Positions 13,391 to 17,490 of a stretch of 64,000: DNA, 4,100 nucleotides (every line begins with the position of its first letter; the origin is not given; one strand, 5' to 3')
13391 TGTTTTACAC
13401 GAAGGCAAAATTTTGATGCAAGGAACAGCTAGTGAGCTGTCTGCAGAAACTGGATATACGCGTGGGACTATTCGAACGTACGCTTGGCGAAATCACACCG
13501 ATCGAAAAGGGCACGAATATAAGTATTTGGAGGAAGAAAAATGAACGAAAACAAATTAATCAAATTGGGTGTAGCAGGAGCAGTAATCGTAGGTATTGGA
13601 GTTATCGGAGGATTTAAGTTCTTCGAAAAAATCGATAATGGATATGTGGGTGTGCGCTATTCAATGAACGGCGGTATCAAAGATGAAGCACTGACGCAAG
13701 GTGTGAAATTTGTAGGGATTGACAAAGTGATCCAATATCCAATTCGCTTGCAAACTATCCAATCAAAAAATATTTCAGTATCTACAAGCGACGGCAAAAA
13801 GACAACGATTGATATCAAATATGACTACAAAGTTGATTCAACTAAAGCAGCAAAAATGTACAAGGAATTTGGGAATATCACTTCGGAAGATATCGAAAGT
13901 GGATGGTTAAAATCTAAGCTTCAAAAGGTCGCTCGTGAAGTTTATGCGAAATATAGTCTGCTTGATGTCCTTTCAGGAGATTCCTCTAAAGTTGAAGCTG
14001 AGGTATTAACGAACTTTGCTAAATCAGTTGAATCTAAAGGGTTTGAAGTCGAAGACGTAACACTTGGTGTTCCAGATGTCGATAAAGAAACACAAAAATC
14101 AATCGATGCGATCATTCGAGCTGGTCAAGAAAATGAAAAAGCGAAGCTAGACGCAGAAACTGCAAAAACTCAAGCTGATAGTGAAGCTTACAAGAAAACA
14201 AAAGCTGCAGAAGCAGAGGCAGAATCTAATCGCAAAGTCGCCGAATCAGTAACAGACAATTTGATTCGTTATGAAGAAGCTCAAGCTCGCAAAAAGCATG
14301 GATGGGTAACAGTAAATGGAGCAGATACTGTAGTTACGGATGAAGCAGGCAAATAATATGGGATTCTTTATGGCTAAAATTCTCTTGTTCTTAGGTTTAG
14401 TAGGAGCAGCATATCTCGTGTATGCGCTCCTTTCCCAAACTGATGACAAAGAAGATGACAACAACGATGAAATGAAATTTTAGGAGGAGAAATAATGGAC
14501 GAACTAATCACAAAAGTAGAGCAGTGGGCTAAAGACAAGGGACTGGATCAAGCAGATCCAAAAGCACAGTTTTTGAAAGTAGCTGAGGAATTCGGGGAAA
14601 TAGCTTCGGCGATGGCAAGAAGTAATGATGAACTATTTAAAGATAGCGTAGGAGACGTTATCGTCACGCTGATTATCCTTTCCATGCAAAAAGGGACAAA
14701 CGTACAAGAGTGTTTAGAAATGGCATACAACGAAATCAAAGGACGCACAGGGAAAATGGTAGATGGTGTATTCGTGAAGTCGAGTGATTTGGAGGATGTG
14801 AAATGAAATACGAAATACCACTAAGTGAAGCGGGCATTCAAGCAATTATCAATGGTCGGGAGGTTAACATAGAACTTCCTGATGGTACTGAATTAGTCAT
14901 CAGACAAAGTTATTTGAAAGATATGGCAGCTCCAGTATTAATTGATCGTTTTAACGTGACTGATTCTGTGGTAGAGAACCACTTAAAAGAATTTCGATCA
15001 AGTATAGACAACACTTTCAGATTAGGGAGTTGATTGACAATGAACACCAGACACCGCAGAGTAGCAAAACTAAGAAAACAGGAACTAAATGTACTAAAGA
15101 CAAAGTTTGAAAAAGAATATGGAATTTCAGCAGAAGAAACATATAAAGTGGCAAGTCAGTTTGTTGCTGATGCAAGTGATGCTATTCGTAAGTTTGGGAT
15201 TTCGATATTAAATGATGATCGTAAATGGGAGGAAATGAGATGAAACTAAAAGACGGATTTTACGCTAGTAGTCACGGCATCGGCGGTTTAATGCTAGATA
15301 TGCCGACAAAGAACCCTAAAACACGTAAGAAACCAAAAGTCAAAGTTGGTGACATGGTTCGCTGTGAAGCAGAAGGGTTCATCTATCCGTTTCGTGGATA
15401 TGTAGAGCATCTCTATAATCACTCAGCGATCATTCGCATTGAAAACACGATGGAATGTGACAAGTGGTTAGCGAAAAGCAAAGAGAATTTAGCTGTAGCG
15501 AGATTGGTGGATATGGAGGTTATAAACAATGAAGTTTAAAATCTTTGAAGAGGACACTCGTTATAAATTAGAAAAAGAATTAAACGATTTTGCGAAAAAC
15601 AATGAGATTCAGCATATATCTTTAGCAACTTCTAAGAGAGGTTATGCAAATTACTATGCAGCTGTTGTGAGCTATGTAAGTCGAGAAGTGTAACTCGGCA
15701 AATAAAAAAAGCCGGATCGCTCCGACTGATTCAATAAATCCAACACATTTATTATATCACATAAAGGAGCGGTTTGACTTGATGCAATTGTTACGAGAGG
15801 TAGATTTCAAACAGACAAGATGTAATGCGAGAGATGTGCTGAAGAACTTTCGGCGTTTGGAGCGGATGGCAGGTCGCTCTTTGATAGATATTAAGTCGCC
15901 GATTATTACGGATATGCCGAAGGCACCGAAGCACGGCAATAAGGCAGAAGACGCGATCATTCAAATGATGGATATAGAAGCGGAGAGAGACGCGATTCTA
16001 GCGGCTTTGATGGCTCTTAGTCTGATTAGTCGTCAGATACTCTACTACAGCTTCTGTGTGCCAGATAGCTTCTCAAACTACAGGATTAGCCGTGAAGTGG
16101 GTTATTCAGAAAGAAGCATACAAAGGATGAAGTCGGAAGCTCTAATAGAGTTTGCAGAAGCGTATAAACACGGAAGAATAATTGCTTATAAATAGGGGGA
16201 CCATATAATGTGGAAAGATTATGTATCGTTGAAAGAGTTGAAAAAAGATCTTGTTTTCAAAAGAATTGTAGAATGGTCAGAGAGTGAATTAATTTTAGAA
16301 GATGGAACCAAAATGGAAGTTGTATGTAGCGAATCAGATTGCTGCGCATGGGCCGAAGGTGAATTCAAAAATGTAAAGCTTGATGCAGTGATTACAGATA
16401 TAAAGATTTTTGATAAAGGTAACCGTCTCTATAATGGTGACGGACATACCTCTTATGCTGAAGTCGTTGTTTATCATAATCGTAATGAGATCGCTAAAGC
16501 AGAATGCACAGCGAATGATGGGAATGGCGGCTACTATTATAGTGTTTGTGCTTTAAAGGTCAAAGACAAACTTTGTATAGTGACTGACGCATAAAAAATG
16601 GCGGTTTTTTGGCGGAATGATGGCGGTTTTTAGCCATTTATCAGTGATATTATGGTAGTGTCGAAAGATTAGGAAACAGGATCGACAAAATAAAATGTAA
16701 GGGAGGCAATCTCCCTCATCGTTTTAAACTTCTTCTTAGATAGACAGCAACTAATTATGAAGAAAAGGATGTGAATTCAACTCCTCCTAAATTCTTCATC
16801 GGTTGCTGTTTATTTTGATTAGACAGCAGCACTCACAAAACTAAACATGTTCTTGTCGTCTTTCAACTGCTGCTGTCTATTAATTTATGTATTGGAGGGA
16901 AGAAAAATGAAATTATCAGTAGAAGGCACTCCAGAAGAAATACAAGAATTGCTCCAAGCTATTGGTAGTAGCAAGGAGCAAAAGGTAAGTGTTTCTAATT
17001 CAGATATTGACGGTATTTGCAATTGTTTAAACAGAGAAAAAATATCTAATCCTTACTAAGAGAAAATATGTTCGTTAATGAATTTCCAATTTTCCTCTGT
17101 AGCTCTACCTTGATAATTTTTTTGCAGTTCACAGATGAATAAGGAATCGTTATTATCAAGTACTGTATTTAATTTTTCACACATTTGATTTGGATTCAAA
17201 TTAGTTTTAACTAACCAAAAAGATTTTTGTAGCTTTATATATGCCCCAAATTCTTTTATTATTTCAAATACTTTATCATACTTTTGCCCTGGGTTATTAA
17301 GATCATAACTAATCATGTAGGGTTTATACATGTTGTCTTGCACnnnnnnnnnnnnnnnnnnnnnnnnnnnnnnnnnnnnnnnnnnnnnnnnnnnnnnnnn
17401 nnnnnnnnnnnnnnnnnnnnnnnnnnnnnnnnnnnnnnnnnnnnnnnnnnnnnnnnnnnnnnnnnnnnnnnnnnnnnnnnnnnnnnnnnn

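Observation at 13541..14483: SPFH/band-7 membrane protein plus small TM partner inside the phage early region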

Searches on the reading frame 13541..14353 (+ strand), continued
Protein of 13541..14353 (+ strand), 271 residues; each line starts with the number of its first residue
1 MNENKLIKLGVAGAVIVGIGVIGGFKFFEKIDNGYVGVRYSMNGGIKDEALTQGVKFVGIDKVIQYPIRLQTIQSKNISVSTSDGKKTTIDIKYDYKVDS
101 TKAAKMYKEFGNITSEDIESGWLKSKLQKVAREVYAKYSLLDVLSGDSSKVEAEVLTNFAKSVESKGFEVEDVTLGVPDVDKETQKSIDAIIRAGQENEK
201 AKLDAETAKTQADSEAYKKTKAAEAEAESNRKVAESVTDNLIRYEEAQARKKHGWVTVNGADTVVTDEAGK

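Call 64: find_encoding_contigs(protein=window:13541-14353:+, flank=7000, max_places=8)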
Protein window:13541-14353:+ (271 aa): 33 contigs read that carry it; 8 places shown.
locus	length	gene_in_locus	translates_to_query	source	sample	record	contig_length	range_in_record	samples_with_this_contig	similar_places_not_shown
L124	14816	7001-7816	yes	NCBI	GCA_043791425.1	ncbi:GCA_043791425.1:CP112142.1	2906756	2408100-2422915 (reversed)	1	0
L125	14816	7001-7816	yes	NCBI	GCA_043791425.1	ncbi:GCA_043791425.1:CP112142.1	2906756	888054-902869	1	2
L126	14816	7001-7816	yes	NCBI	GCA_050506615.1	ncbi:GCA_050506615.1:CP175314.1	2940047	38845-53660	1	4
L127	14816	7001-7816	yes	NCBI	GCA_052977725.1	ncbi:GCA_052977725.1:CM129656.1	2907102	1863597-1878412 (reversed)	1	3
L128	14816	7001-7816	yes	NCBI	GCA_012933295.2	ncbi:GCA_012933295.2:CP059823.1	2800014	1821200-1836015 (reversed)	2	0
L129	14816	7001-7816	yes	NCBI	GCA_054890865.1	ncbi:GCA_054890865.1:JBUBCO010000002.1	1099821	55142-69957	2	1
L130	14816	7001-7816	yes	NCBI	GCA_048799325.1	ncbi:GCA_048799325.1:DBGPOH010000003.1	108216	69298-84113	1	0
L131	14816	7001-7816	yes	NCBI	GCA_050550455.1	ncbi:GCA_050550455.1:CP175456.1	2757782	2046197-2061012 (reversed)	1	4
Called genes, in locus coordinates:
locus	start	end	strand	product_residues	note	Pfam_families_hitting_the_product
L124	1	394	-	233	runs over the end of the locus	PF12844:HTH_19 (weak), PF01381:HTH_3, PF00717:Peptidase_S24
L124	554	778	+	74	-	PF05339:DUF739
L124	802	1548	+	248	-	PF02498:Bro-N, PF03374:ANT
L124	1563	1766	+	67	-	-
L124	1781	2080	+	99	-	-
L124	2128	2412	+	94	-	-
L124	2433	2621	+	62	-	-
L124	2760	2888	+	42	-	-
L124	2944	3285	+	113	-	-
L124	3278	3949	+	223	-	PF06378:SSAP_Sak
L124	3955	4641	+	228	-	PF16784:HNHc_6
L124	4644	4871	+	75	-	-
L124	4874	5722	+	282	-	-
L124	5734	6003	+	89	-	-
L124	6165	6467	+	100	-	-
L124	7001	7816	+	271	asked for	PF01145:Band_7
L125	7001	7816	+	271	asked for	PF01145:Band_7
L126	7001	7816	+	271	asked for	PF01145:Band_7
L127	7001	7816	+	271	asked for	PF01145:Band_7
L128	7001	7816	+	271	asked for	PF01145:Band_7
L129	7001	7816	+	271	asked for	PF01145:Band_7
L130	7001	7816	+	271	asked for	PF01145:Band_7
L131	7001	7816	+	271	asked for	PF01145:Band_7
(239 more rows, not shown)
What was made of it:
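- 13521..14499 (+): Extent of the mobile two-gene cassette: both genes, the GGAGG ribosome-binding site at 13529-13533, and sequence up to the ribosome-binding site and start of the next gene. Homology to other prophages begins and ends at these edges while the flanks differ. The identical protein occurs in prophages with different replication and packaging modules (call 64).
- The identical 271-aa protein occurs in prophages with Sak/HNHc_6, YqaJ-RecT-DnaC-like or D5-primase replication modules and with different terminases, twice in one genome (call 64). The cassette is accessory, highly mobile and 100% conserved among unrelated E. faecium prophages, which suggests a competitive benefit (call 64).
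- Tried and rejected: It was replaced by the precomputed Pfam contexts (call 64).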

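Call 68: fold_search(model_id=the predicted structure, library=viral)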
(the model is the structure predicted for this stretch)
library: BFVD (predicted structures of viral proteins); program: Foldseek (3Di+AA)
matches with E <= 10: 304; with E <= 0.001: 30
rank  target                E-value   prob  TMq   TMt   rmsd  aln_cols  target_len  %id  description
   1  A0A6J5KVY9            5.3e-16  1.00  0.59  0.57  10.4       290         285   19  Band 7 domain containing protein [uncultured Caudovirales phage]
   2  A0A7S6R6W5            8.5e-16  1.00  0.61  0.59  10.6       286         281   22  SPFH-domain membrane protein [Rhizobium phage Pasto]
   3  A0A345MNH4            5.1e-15  1.00  0.55  0.47   7.4       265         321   22  (no name in the UniProt tables at hand)
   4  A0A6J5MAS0            8.7e-15  1.00  0.57  0.58  13.3       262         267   18  Band 7 domain containing protein [uncultured Caudovirales phage]
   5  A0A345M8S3            7.1e-14  1.00  0.62  0.59  16.5       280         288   19  Band-7-like membrane protein [Streptomyces phage StarPlatinum]
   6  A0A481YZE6            1.6e-13  1.00  0.71  0.65   4.7       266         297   18  Band 7 domain-containing protein [Marseillevirus LCMAC202]
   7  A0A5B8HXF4            1.0e-12  1.00  0.56  0.48   6.1       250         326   18  Band 7 domain-containing protein [Mimiviridae sp. ChoanoV1]
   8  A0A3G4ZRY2            1.1e-12  1.00  0.56  0.54  22.0       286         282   14  Band 7 domain-containing protein [Terrestrivirus sp.]
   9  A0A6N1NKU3            1.2e-12  1.00  0.54  0.47   8.8       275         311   17  Band 7 domain-containing protein [Tupanvirus deep ocean]
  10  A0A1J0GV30            4.2e-12  1.00  0.57  0.51   5.6       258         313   20  SPFH protein domain [Vibrio phage vB_VspP_pVa5]
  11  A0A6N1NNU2            4.7e-12  1.00  0.57  0.50   8.2       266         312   15  Band 7 domain-containing protein [Tupanvirus deep ocean]
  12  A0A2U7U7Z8            1.4e-11  1.00  0.55  0.46   5.0       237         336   21  SPFH domain containing protein [Pandoravirus quercus]
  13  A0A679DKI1            2.1e-11  1.00  0.58  0.37   6.4       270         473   16  (no name in the UniProt tables at hand)
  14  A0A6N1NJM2            2.3e-11  1.00  0.54  0.56  17.7       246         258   19  Band 7 domain-containing protein [Tupanvirus soda lake]
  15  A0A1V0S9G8            5.6e-10  1.00  0.46  0.32   6.1       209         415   10  Band 7 domain-containing protein [Catovirus CTV1]
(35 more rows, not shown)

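Call 69: get_annotated_region(hit=H27, flank=1500)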
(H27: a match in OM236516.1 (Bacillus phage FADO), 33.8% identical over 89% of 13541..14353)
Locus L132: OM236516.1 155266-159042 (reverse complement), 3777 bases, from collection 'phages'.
description: Bacillus phage FADO, complete genome.
organism: Bacillus phage FADO (NCBI taxid 2917160)
taxonomy: Viruses; Duplodnaviria; Heunggongvirae; Uroviricota; Caudoviricetes
host: Bacillus subtilis BEST7003; source: soil; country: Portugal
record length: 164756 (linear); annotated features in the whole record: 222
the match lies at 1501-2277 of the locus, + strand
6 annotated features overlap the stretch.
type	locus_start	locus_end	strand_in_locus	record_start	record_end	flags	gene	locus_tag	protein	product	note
CDS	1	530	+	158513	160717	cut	-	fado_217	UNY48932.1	DNA gyrase subunit A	-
CDS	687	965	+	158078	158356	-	-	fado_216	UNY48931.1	hypothetical protein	-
CDS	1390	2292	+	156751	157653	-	-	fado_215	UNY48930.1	hypothetical protein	-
CDS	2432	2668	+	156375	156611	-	-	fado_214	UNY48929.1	glutaredoxin-like protein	Glutaredoxin-like protein NrdH, required for reduction of Ribonucleotide reductase class Ib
CDS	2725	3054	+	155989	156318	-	-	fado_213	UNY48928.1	ribonucleotide reduction protein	ribonucleotide reduction protein NrdI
CDS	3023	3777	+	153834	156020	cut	-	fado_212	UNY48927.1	ribonucleotide reductase of class Ib (aerobic), alpha subunit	-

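Call 70: get_annotated_region(hit=H25, flank=1500)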
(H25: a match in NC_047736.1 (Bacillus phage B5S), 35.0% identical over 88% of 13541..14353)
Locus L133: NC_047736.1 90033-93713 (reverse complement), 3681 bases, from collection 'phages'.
description: Bacillus phage B5S, complete genome.
organism: Bacillus phage B5S (NCBI taxid 1126949)
taxonomy: Viruses; Duplodnaviria; Heunggongvirae; Uroviricota; Caudoviricetes; Herelleviridae; Bastillevirinae; Bequatrovirus; Bequatrovirus B4
host: Bacillus cereus; source: -; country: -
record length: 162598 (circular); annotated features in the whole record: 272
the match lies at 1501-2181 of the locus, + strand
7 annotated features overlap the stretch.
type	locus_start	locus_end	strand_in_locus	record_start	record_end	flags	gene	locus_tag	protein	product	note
CDS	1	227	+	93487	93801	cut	-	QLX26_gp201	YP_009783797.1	hypothetical protein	-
CDS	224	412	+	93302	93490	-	-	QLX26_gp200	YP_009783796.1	hypothetical protein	-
CDS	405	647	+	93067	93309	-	-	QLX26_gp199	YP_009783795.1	hypothetical protein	-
CDS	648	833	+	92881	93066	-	-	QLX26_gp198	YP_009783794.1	hypothetical protein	-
CDS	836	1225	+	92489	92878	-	-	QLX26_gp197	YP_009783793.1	hypothetical protein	-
CDS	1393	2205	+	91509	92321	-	-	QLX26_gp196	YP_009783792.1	putative band 7 protein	-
CDS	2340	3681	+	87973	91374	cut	-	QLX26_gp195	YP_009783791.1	putative DNA polymerase 2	-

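Call 71: get_annotated_region(hit=H21, flank=1500)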
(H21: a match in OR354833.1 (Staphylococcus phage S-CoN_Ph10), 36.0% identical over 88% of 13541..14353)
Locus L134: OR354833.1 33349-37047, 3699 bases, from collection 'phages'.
description: Staphylococcus phage S-CoN_Ph10, complete genome.
organism: Staphylococcus phage S-CoN_Ph10 (NCBI taxid 3076566)
taxonomy: Viruses; Duplodnaviria; Heunggongvirae; Uroviricota; Caudoviricetes; Sextaecvirus
host: Staphylococcus sp.; source: -; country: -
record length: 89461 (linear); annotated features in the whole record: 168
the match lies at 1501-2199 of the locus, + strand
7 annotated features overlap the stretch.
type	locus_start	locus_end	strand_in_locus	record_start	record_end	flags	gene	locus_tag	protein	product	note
CDS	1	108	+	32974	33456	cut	-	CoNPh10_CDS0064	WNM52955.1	HNH endonuclease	-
CDS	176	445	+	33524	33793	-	-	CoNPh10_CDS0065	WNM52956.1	hypothetical protein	-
CDS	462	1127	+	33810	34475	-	-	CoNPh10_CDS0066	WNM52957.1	hypothetical protein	-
CDS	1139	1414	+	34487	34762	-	-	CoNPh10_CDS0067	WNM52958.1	membrane protein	-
CDS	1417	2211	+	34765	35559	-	-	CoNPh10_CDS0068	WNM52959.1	lipoprotein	-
CDS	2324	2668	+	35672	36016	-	-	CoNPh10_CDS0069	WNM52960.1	hypothetical protein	-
CDS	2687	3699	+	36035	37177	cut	-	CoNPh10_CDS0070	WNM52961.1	hypothetical protein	-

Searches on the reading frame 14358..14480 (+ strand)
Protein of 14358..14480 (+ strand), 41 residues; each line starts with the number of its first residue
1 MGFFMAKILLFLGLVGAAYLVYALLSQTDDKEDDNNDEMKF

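Call 5: search_protein_families(library=pfam, proteins=[window:14358-14480:+], max_evalue=0.1)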
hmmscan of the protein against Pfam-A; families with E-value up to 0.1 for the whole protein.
window:14358-14480:+ (41 aa): 1 family
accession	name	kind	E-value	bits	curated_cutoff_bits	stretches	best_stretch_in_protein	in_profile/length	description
PF05545.16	FixQ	-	0.082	13.3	29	1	8-28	14-34/49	Cbb3-type cytochrome oxidase component FixQ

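Call 6: search_protein_families(library=phrogs, proteins=[window:14358-14480:+], max_evalue=0.01)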
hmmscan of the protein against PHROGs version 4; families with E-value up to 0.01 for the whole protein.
window:14358-14480:+ (41 aa): 0 families

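Call 21: search_protein_families(library=ncbifam, proteins=[window:14358-14480:+], max_evalue=1)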
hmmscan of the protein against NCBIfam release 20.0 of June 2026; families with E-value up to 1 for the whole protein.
window:14358-14480:+ (41 aa): 0 families

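Call 22: search_protein_families(library=padloc, proteins=[window:14358-14480:+], max_evalue=0.1)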
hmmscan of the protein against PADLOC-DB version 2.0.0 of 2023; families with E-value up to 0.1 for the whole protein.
window:14358-14480:+ (41 aa): 0 families

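Call 59: find_homologous_proteins(query=A2, max_evalue=0.01)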
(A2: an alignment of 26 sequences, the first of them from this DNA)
Query A2 (26 sequences) (41 aa, profile of the alignment): 35 proteins with E <= 0.01 among 4851 candidates.
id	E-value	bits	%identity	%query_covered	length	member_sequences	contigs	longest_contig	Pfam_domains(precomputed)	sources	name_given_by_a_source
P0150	1.0e-11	63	32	93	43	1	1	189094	-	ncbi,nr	ncbi:hypothetical protein [Enterococcus sp. 5H]|nr:hypothetical protein [Enterococcus sp. 5H] MDA947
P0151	5.0e-11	61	34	93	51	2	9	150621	-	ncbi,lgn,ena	-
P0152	2.7e-10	58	33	88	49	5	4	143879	-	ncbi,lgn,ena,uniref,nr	ncbi:hypothetical protein NGDEOPKE_00061 [Enterococcus phage vB_OCPT_Carl]|uniref:Uncharacterized pr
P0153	2.9e-10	58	78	100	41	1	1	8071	-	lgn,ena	-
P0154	3.0e-10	58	88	100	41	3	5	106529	-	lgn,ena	-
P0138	1.9e-9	56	100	100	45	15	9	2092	-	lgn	-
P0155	2.2e-9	55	80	100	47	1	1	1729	-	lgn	-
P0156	2.2e-9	55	78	100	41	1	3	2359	-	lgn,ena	-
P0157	2.7e-9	55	80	100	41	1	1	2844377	-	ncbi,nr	ncbi:hypothetical protein A5814_002246 [Enterococcus faecium]|nr:hypothetical protein A5814_002246 [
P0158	7.3e-9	54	54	32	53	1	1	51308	-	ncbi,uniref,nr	ncbi:hypothetical protein M2139_002040 [Enterococcus sp. PF1-24]|uniref:hypothetical protein n=1 Tax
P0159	1.4e-8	53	36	93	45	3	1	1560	-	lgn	-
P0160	2.1e-8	52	80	100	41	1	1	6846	-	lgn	-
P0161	2.7e-8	52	88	100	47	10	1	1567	-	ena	-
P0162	4.2e-8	51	83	100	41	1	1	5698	-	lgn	-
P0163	4.3e-8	51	-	-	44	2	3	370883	-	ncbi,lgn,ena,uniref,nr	ncbi:hypothetical protein RV00_GL002038 [Enterococcus devriesei]|uniref:Uncharacterized protein n=1 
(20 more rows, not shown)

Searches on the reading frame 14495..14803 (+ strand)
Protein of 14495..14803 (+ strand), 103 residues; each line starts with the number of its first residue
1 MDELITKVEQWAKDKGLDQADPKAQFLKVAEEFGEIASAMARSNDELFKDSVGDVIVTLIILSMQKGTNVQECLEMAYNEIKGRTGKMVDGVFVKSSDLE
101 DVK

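Call 5: search_protein_families(library=pfam, proteins=[window:14495-14803:+], max_evalue=0.1)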
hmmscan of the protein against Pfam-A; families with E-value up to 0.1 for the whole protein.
window:14495-14803:+ (103 aa): 3 families
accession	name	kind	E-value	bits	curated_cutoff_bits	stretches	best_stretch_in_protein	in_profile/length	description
PF03819.22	MazG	-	0.00086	20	22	1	27-84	8-69/74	MazG nucleotide pyrophosphohydrolase domain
PF12643.12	MazG-like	-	0.0084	16.8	27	1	33-78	19-64/85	MazG-like family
PF01503.22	PRA-PH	-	0.052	14.4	21.3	1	28-75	33-80/86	Phosphoribosyl-ATP pyrophosphohydrolase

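Call 6: search_protein_families(library=phrogs, proteins=[window:14495-14803:+], max_evalue=0.01)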
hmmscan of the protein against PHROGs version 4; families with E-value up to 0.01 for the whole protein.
window:14495-14803:+ (103 aa): 9 families
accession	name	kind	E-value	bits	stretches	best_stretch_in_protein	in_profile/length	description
phrog_1992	-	other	1.3e-42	147.4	2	1-70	92-162/293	MazG-like pyrophosphatase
phrog_715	-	other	2.7e-38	132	1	1-101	6-121/123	MazG-like pyrophosphatase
phrog_1994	-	DNA, RNA and nucleotide metabolism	8.7e-36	124.4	1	2-99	68-170/170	DNA binding protein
phrog_14652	-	DNA, RNA and nucleotide metabolism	1.8e-34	120.4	1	2-100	162-260/261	DNA binding protein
phrog_28554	-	other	1.2e-32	114.4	1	1-99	135-234/236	MazG-like pyrophosphatase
phrog_7855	-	other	1.1e-21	78.8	2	2-62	106-167/291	mazG nucleotide pyrophosphohydrolase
phrog_31057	-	unknown function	1.7e-17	64.7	1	1-69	132-200/309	-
phrog_14932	-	DNA, RNA and nucleotide metabolism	5.6e-06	26.9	1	80-99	15-34/35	DNA binding protein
phrog_7258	-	unknown function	0.0035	18.2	0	3-60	8-63/199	-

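Call 22: search_protein_families(library=padloc, proteins=[window:14495-14803:+], max_evalue=0.1)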
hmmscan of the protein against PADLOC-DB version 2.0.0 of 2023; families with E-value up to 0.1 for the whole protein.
window:14495-14803:+ (103 aa): 0 families

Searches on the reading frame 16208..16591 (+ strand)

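Call 42: search_protein_families(library=pfam, proteins=[window:16208-16591:+], max_evalue=0.01)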
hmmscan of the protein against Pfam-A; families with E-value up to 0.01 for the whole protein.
window:16208-16591:+ (128 aa): 1 family
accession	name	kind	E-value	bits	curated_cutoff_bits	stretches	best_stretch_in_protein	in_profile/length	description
PF24240.1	DUF7448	-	1.4e-18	67.6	27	1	14-114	2-101/104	Domain of unknown function (DUF7448)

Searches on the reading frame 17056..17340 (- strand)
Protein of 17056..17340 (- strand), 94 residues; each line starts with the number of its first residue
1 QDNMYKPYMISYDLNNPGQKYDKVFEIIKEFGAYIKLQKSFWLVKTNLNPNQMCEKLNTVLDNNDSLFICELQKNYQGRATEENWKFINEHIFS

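Call 29: search_protein_families(library=pfam, proteins=[window:17056-17340:-], max_evalue=0.001)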
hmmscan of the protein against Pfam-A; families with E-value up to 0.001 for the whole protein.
window:17056-17340:- (94 aa): 1 family
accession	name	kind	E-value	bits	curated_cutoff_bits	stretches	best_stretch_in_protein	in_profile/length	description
PF09827.14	CRISPR_Cas2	-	0.00026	21.5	23.8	1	8-79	3-73/74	CRISPR associated protein Cas2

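Call 65: search_protein_families(library=phrogs, proteins=[window:17056-17340:-], max_evalue=0.01)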
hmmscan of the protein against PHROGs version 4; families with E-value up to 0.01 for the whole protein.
window:17056-17340:- (94 aa): 1 family
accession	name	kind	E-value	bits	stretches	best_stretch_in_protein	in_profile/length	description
phrog_1090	-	unknown function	5.4e-36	123.7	1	6-93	2-89/90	-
